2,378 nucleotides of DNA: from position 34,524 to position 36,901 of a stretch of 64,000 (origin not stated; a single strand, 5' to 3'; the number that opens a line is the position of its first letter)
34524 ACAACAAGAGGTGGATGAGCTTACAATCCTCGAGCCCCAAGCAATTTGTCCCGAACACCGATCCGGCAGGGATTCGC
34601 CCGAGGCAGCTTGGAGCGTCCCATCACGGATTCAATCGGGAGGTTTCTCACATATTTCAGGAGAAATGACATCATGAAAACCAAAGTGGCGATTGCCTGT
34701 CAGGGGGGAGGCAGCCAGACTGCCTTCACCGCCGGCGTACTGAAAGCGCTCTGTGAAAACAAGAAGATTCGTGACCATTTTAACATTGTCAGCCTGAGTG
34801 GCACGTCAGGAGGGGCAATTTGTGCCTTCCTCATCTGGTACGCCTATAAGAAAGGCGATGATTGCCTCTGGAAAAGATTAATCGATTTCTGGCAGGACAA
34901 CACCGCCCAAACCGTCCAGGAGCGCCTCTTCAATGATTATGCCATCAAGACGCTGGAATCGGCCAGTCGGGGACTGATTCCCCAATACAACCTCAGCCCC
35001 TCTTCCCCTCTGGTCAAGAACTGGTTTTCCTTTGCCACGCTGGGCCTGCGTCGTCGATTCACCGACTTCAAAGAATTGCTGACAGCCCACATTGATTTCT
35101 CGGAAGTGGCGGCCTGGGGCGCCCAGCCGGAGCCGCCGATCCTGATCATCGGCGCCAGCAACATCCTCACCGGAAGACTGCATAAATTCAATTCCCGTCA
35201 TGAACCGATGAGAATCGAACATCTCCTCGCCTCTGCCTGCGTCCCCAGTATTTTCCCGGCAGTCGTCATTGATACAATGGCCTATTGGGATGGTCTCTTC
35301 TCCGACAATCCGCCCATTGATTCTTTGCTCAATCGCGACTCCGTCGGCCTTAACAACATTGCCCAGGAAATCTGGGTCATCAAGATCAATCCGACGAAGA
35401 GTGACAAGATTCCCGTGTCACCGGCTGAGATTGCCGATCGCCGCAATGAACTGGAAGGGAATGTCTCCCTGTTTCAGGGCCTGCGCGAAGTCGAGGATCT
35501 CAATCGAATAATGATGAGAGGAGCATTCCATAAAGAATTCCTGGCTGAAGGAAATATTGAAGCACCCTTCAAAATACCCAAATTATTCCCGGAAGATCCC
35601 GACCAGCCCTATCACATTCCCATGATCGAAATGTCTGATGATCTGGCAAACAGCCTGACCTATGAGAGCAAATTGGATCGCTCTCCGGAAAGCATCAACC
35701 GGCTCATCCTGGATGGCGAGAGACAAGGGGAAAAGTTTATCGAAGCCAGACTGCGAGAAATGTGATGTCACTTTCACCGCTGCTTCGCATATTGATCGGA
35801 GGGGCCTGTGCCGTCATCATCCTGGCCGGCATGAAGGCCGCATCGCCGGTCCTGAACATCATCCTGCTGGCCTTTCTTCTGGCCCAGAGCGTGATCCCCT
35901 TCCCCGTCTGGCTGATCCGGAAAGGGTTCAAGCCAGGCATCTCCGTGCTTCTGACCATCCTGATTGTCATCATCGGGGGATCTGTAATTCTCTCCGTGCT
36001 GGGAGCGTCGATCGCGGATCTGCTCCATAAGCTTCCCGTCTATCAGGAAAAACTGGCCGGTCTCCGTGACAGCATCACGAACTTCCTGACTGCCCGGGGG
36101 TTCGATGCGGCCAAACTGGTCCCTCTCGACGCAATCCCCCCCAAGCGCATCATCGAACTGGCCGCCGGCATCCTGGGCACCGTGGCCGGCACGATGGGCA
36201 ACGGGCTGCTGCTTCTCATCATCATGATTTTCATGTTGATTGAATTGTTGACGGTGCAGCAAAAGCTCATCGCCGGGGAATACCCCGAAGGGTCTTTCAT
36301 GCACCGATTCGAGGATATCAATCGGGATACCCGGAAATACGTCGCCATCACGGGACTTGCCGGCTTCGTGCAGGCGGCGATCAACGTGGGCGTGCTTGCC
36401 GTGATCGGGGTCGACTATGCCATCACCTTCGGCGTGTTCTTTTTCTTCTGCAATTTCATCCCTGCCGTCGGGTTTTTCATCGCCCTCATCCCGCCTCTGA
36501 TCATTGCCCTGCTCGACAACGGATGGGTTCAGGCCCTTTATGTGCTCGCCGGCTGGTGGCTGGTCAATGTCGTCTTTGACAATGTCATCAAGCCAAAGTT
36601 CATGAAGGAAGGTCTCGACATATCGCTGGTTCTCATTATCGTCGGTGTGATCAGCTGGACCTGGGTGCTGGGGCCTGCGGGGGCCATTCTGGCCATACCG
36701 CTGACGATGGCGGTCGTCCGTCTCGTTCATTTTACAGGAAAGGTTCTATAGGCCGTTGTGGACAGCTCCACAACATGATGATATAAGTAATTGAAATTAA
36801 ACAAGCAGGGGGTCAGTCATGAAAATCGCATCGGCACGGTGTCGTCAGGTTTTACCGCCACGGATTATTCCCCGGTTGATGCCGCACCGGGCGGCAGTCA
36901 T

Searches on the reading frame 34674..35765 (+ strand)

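Call 12: search_protein_families(library=pfam, proteins=[window:34674-35765:+], max_evalue=0.01)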
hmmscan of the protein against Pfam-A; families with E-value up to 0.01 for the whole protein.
window:34674-35765:+ (363 aa): 1 family
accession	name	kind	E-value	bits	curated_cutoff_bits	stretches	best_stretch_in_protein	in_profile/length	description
PF01734.28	Patatin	-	3.2e-16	60.5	27.7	1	8-218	2-190/191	Patatin-like phospholipase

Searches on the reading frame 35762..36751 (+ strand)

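Call 12: search_protein_families(library=pfam, proteins=[window:35762-36751:+], max_evalue=0.01)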
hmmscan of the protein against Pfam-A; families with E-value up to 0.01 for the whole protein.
window:35762-36751:+ (329 aa): 1 family
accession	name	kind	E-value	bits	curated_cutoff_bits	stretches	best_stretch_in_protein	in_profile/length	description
PF01594.21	AI-2E_transport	-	7.3e-42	144.1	34.3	1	11-323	2-324/327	AI-2E family transporter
